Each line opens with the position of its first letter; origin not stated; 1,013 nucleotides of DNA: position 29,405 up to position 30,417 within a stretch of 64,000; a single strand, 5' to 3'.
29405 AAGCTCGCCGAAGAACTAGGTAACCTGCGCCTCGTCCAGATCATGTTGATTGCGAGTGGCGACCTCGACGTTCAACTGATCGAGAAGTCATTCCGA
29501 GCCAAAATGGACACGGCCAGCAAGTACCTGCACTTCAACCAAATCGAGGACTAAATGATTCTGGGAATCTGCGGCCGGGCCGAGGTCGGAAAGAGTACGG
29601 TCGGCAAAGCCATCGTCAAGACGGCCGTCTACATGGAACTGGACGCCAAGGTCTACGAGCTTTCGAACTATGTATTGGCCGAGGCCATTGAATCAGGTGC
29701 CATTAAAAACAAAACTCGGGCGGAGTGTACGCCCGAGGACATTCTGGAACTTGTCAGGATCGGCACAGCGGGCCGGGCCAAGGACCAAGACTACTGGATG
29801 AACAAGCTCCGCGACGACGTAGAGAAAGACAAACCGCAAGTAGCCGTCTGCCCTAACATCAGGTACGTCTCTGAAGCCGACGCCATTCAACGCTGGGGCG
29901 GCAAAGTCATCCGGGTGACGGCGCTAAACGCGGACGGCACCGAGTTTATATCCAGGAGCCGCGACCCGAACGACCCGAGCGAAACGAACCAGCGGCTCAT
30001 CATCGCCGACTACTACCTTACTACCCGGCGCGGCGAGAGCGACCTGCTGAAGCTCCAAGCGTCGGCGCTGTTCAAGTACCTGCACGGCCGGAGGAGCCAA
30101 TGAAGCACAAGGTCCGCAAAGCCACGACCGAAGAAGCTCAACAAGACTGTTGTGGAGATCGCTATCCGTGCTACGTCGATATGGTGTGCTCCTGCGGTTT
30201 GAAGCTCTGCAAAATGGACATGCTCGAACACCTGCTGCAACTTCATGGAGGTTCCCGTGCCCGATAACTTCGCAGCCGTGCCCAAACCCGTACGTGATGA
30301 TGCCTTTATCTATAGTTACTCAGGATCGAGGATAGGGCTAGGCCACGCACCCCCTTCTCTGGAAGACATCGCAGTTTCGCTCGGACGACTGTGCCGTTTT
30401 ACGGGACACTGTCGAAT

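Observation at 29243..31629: Nucleotide-signal degrading module: MazG + dNMP-kinase-like + YfbR-like HD nucleotidase + SpoT-type (p)ppGpp hydrolase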

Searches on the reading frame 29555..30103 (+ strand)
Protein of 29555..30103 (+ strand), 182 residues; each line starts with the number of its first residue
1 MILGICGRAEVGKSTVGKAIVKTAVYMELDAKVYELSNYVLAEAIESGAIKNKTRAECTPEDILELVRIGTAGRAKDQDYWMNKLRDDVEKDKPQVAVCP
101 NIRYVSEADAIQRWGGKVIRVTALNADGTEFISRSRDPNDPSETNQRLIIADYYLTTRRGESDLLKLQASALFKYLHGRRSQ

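Call 3: search_protein_families(library=pfam, proteins=[window:29555-30103:+], max_evalue=0.1)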
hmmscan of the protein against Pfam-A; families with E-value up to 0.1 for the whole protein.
window:29555-30103:+ (182 aa): 2 families
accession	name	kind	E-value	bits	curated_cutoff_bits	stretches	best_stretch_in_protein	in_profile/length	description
PF21448.3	DNMK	-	0.0019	18.3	27.1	0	77-123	147-196/232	Deoxynucleotide monophosphate kinase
PF13238.12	AAA_18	-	0.096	13.6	29.4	0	4-63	2-53/128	AAA domain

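Call 4: search_protein_families(library=phrogs, proteins=[window:29555-30103:+], max_evalue=0.01)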
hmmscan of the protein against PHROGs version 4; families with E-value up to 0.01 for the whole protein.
window:29555-30103:+ (182 aa): 1 family
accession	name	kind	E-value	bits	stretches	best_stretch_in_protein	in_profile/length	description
phrog_139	-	other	1.8e-15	58.2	1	1-170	84-257/342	deoxynucleoside monophosphate kinase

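Call 25: search_solved_structures(query=window:29555-30103:+, max_evalue=10, show_alignments=2)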
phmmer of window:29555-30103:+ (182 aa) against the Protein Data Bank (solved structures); distinct sequences matched with E-value up to 10: 0.

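Call 60: search_solved_structures(query=A2, max_evalue=10, show_alignments=2)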
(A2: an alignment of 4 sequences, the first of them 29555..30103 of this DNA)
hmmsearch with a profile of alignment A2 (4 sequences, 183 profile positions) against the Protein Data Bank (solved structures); distinct sequences matched with E-value up to 10: 12.
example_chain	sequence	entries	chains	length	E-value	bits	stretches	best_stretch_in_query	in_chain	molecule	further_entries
7eyd_G8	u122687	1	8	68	0.22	14.4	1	99-123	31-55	Phycobilisome 7.8 kDa linker polypeptide, allophycocyanin-associated, core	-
7vea_aS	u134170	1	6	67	0.33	13.8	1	99-124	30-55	Phycobilisome 7.8 kDa linker polypeptide, allophycocyanin-associated, core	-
1b33_N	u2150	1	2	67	0.37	13.6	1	99-123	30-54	PHYCOBILISOME 7.8 KD LINKER POLYPEPTIDE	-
7sc8_BN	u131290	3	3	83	0.41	13.5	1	100-131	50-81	Phycobilisome 8.9 kDa linker polypeptide, phycocyanin-associated, rod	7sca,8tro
1q3t_A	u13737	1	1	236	0.63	12.9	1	4-41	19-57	Cytidylate kinase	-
9wg7_02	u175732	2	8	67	0.68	12.8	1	99-123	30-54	Phycobilisome 7.8 kDa linker polypeptide, allophycocyanin-associated, core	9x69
1mky_A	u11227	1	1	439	0.74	12.6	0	5-31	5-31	Probable GTP-binding protein engA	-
7veb_Y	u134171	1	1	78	0.77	12.6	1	86-126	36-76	Phycobilisome 8.9 kDa linker polypeptide, phycocyanin-associated, rod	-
1rz3_A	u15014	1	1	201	1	12.2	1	2-45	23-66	hypothetical protein RBSTP0775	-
6kgx_XH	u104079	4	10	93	1.2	12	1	99-123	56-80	LC | Phycobilisome 7.8 kDa linker polypeptide, allophycocyanin-associated, core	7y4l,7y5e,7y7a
9k9w_N2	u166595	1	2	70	1.4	11.8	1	91-124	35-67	CpcD protein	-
5y6p_c2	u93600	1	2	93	1.4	11.7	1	96-123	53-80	LC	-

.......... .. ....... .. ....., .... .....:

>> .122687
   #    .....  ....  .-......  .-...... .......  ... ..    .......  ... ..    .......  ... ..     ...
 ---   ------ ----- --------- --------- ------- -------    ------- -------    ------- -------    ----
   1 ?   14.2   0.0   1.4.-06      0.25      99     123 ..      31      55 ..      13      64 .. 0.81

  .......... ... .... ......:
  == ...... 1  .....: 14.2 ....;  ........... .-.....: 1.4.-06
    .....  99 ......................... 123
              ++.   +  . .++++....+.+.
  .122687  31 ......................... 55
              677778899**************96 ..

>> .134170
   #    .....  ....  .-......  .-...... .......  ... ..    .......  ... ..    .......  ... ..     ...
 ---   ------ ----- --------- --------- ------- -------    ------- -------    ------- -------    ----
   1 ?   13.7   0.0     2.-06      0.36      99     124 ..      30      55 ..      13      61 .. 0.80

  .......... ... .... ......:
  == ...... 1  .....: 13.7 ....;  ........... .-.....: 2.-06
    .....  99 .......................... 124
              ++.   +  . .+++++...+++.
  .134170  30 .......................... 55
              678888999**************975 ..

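Call 62: search_protein_families(library=ncbifam, proteins=[window:29555-30103:+], max_evalue=0.01)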
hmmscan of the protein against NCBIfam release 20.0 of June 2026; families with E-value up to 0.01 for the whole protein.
window:29555-30103:+ (182 aa): 1 family
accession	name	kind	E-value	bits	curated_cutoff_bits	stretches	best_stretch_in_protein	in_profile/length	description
NF006226.0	PRK08356.1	equivalog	0.0019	18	189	1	1-125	6-125/195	hypothetical protein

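Call 63: search_protein_families(library=padloc, proteins=[window:29555-30103:+], max_evalue=0.01)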
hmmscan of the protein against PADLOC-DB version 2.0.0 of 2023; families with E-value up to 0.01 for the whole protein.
window:29555-30103:+ (182 aa): 0 families

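Call 74: search_protein_representatives(protein=window:29555-30103:+)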
Query: 182 residues. Proteins with E-value up to 0.001 (for the whole library): 452; up to 1e-10: 86; up to 1e-30: 12. The best 150 are listed.
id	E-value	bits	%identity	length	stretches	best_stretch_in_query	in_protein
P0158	2.6e-53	196.4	54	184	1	1-177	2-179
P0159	6.4e-43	162.6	49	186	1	3-176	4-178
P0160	5.7e-41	156.3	46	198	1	1-177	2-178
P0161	5.2e-39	149.9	48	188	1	1-177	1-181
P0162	3.0e-38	147.4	45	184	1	1-178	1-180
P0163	3.9e-38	147.0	42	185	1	1-178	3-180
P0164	5.2e-38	146.7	47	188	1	1-179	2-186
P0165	3.2e-36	140.8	45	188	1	1-179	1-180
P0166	2.5e-34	134.6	39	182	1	1-175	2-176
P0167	1.9e-33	131.8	39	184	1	2-177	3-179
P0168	4.1e-32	127.4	39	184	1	2-176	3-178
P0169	3.3e-31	124.5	39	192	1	1-181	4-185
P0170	1.2e-30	122.7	40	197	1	1-176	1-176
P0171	8.9e-29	116.6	35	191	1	2-179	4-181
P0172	2.0e-28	115.4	36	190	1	2-177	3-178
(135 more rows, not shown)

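Call 76: search_solved_structures(query=A5, max_evalue=1, show_alignments=2)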
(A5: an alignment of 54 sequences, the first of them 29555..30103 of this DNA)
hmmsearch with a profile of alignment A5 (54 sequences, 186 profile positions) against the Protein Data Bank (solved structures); distinct sequences matched with E-value up to 1: 16.
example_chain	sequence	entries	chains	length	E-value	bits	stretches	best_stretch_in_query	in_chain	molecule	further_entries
7xnd_B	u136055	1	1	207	8.3e-09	38.4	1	2-131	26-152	Phosphomevalonate kinase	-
3ch4_B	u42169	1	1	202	5e-08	35.9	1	2-180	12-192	Phosphomevalonate kinase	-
1rz3_A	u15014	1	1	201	0.00021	24.1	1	2-47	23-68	hypothetical protein RBSTP0775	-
1dek_A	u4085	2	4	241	0.001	21.8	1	79-126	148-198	DEOXYNUCLEOSIDE MONOPHOSPHATE KINASE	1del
2grj_A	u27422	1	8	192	0.0075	19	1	2-48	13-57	Dephospho-CoA kinase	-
6ln3_A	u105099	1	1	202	0.044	16.5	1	8-58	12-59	Adenylate kinase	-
6pjw_A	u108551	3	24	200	0.15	14.8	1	11-70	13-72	Adenylate kinase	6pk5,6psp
1nks_A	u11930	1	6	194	0.29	13.8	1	10-62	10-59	ADENYLATE KINASE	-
3b5j_A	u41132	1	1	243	0.38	13.4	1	3-25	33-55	Alpha-hemolysin translocation ATP-binding protein hlyB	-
1kht_A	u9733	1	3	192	0.5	13.1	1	11-71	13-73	adenylate kinase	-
3lw7_A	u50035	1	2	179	0.66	12.7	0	56-126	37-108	Adenylate kinase related protein (AdkA-like)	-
3h0k_A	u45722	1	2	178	0.67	12.7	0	56-126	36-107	UPF0200 protein SSO1041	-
7sc8_BN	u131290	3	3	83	0.69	12.6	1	89-131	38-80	Phycobilisome 8.9 kDa linker polypeptide, phycocyanin-associated, rod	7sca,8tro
2jeo_A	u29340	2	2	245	0.73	12.5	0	2-33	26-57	URIDINE-CYTIDINE KINASE 1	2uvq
6qel_G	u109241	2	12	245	0.78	12.4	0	6-95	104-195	DNA replication protein dnaC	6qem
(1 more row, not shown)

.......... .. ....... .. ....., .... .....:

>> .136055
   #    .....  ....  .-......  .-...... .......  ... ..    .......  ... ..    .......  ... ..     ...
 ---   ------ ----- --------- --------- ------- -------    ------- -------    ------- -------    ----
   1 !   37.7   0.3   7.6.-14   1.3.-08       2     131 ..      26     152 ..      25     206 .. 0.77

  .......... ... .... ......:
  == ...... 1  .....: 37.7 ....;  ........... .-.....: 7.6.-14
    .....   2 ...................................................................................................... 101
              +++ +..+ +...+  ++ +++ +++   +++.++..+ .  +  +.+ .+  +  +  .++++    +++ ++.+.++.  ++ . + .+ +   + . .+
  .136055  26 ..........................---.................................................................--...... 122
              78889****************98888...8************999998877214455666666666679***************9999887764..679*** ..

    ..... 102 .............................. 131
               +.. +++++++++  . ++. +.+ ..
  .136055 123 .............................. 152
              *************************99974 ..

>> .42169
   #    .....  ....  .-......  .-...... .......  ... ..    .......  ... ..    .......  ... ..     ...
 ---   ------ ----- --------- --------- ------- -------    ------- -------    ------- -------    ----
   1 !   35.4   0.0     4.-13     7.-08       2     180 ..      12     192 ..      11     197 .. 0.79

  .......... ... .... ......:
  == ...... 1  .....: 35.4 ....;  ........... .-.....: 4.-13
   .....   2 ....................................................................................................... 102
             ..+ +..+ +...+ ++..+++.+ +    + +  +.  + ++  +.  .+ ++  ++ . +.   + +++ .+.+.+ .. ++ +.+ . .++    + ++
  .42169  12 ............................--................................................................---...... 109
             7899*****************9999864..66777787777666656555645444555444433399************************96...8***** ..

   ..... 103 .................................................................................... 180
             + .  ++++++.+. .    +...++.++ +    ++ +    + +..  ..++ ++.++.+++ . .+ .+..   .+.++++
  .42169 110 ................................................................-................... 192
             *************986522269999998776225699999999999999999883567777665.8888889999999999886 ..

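Call 77: search_protein_families(library=pfam, alignment_id=A5, max_evalue=0.01)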
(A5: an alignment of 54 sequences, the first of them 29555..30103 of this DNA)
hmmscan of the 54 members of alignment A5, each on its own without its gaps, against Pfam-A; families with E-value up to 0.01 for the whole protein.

A. member 1, window:29555-30103:+ (182 aa): 1 family
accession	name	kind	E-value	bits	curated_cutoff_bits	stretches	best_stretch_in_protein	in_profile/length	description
PF21448.3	DNMK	-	0.0019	18.3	27.1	0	77-123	147-196/232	Deoxynucleotide monophosphate kinase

B. families by the number of members that match (of 54 scanned): 7 families
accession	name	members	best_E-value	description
PF04275.20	P-mevalo_kinase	24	1.5e-06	Phosphomevalonate kinase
PF21448.3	DNMK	22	2.4e-09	Deoxynucleotide monophosphate kinase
PF13238.12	AAA_18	6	0.00044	AAA domain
PF13207.12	AAA_17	2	0.0076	AAA domain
PF08433.16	KTI12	1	0.0077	Chromatin associated protein KTI12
PF00485.24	PRK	1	0.0077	Phosphoribulokinase / Uridine kinase family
PF17290.8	Arena_ncap_C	1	0.0087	Arenavirus nucleocapsid C-terminal domain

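Call 78: search_dna_similar(query=window:29555-30103:+, collection=phages, mode=protein, max_rows=60, max_evalue=0.001)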
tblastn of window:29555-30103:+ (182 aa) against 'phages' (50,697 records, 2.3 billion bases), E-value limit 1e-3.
Records with a match: 3; places in all: 3; records where one place covers at least 80% of the query: 0.
Best place of each record, by identity: <60% 3.
By first word of the organism name: Arthrobacter 3.
By host as written in the record: Arthrobacter globiformis B-2979 3.
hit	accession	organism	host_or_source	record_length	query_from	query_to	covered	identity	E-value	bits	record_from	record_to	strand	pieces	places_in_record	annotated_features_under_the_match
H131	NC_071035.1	Arthrobacter phage Tweety19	Arthrobacter globiformis B-2979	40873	2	135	74%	30.8%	1e-4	47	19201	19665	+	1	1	25: deoxynucleoside monophosphate kinase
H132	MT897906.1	Arthrobacter phage Tweety19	Arthrobacter globiformis B-2979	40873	2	135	74%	30.8%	1e-4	47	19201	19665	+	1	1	25: deoxynucleoside monophosphate kinase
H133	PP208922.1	Arthrobacter phage Snek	Arthrobacter globiformis B-2979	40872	2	135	74%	30.8%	1e-4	47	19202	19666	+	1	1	25: deoxynucleoside monophosphate kinase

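Call 100: predict_structure(alignment_id=A5)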
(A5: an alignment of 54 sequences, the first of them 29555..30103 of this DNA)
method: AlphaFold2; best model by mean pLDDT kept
length: 182 residues; sequences in the alignment: 54
mean_pLDDT: 96.9   pTM: 0.90
mean pLDDT of the five models: 96.9, 96.9, 97.0, 96.4, 96.3
residues with pLDDT >= 90: 179; 70-90: 3; 50-70: 0; < 50: 0
segments of 3 or more residues with pLDDT < 50: none
pLDDT, mean of each block of 10 residues (from residue 1): 98 98 98 97 98 96 96 96 98 98 97 98 98 94 94 98 98 97 76
secondary structure, 60 per line:
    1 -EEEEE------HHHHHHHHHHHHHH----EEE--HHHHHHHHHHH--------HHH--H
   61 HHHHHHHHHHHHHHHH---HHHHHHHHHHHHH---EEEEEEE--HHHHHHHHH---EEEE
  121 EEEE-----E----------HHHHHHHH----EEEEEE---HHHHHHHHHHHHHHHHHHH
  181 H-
elements in order: E2-6 H13-26 E31-33 H36-46 H60-76 H80-92 E96-102 H105-113 E117-124 H141-148 E153-158 H162-181

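Call 102: fold_search(model_id=the predicted structure, library=pdb)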
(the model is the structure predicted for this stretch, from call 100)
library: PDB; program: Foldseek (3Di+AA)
matches with E <= 10: 1516; with E <= 0.001: 67
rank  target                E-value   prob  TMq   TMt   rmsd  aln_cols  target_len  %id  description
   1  3ch4                  1.7e-06  1.00  0.74  0.72   3.5       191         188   17  The Crystal Structure of Human Phosphomavelonate Kinase At 1.8 A Resolution (released 2008-07-29)
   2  3lw7_B                5.2e-06  1.00  0.58  0.62   5.1       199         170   14  The Crystal Structure of an Adenylate kinase-related protein bound to AMP from sulfolobus solfataricus to 2.3A (released 2010-03-09)
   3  7xnd                  8.1e-06  1.00  0.70  0.75   4.3       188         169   14  Crystal structure of Phosphomevalonate kinase from Silkworm (released 2023-05-03)
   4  1dek_A                1.1e-05  1.00  0.56  0.44   7.1       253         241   15  DEOXYNUCLEOSIDE MONOPHOSPHATE KINASE COMPLEXED WITH DEOXY-GMP (released 1997-01-11)
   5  4i1u_B                3.6e-05  1.00  0.59  0.54   5.6       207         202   12  Apo crystal structure of a dephospho-CoA kinase from Burkholderia vietnamiensis (released 2013-01-09)
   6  5htk_B                4.3e-05  1.00  0.41  0.20  12.4       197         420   13  Human Heart 6-Phosphofructo-2-Kinase/Fructose-2,6-Bisphosphatase (PFKFB2) (released 2016-11-16)
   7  6ln3                  5.2e-05  1.00  0.55  0.51   6.7       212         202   11  Crystal structure of adenylate kinase from an extremophilic archaeon Aeropyrum pernix with ATP and AMP (released 2020-04-22)
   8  4i1u_A                1.0e-04  1.00  0.58  0.53   5.7       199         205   10  Apo crystal structure of a dephospho-CoA kinase from Burkholderia vietnamiensis (released 2013-01-09)
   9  2pt5_B                1.0e-04  1.00  0.50  0.52   7.5       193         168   16  Crystal Structure Of Shikimate Kinase (aq_2177) From Aquifex Aeolicus vf5 (released 2008-05-13)
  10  1kht_A                1.1e-04  1.00  0.49  0.47   7.7       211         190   14  Adenylate kinase from Methanococcus voltae (released 2003-06-03)
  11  1dek_B                1.1e-04  1.00  0.52  0.42   7.3       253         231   13  DEOXYNUCLEOSIDE MONOPHOSPHATE KINASE COMPLEXED WITH DEOXY-GMP (released 1997-01-11)
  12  2grj_A                1.1e-04  1.00  0.55  0.56   5.8       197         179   14  Crystal structure of Dephospho-CoA kinase (EC 2.7.1.24) (Dephosphocoenzyme A kinase) (tm1387) from THERMOTOGA MARITIMA (released 2006-05-23)
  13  3ihl_A                1.3e-04  1.00  0.41  0.33   9.1       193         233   12  Human CTPS2 crystal structure (released 2009-10-13)
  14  7zhf                  1.3e-04  1.00  0.39  0.31   6.6       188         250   14  GPN-loop GTPase from Sulfolobus acidocaldarius closed state (GppNHp) (released 2023-10-25)
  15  1k6m_A                1.4e-04  1.00  0.42  0.19   8.0       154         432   14  Crystal Structure of Human Liver 6-Phosphofructo-2-Kinase/Fructose-2,6-Bisphosphatase (released 2002-12-11)
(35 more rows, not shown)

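Call 113: find_related_loci(query=window:29555-30103:+, collection=viral_contigs, flank=5000)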
Query window:29555-30103:+ (182 aa) in viral_contigs; peptide patterns used: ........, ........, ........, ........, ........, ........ (x = any residue, [..] = any of these).
32 stretches matched a pattern, but none encodes a relative of the query by tblastn (E <= 1e-3).

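Call 115: find_related_loci(query=A2, collection=metagenome_contigs, flank=4000)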
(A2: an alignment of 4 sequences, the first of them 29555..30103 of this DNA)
Query A2 (182 aa) in metagenome_contigs; peptide patterns used: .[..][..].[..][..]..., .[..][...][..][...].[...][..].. (x = any residue, [..] = any of these).
374 stretches matched a pattern; 59 encode a relative of the query (tblastn E <= 1e-3); 59 distinct loci.
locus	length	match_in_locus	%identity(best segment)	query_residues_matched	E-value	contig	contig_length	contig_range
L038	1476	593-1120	36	1-176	3e-37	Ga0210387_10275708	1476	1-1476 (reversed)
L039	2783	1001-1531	38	1-177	9e-36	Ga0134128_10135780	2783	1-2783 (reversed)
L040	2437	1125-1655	35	1-176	6e-33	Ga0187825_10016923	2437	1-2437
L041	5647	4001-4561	34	1-176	3e-31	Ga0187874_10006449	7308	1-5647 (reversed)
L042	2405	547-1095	35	1-174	1e-29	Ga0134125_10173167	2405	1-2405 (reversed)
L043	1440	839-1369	36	1-176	6e-30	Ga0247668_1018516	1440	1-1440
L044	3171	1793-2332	34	1-176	6e-26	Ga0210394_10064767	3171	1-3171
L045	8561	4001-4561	35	1-181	2e-25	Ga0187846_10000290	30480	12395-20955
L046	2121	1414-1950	32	1-176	3e-24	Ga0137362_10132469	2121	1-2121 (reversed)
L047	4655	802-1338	32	1-176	4e-24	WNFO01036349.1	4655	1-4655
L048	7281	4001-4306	39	74-176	5e-19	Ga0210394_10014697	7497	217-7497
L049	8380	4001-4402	33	1-144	1e-18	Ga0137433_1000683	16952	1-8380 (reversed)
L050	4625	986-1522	32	1-176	2e-18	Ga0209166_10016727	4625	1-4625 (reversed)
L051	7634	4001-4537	32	1-176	2e-18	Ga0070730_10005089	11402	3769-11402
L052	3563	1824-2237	33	1-144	1e-17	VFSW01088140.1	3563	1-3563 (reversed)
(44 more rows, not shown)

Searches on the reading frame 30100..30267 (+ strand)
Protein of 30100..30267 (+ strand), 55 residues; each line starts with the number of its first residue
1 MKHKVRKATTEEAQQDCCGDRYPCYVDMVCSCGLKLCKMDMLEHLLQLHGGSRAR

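Call 3: search_protein_families(library=pfam, proteins=[window:30100-30267:+], max_evalue=0.1)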
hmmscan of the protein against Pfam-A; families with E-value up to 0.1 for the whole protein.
window:30100-30267:+ (55 aa): 0 families

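Call 4: search_protein_families(library=phrogs, proteins=[window:30100-30267:+], max_evalue=0.01)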
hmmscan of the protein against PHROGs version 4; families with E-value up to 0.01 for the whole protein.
window:30100-30267:+ (55 aa): 0 families

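Call 62: search_protein_families(library=ncbifam, proteins=[window:30100-30267:+], max_evalue=0.01)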
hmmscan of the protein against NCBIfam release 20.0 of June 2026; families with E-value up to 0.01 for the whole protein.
window:30100-30267:+ (55 aa): 0 families

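Call 63: search_protein_families(library=padloc, proteins=[window:30100-30267:+], max_evalue=0.01)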
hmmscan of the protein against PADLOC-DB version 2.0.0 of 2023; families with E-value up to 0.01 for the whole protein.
window:30100-30267:+ (55 aa): 0 families
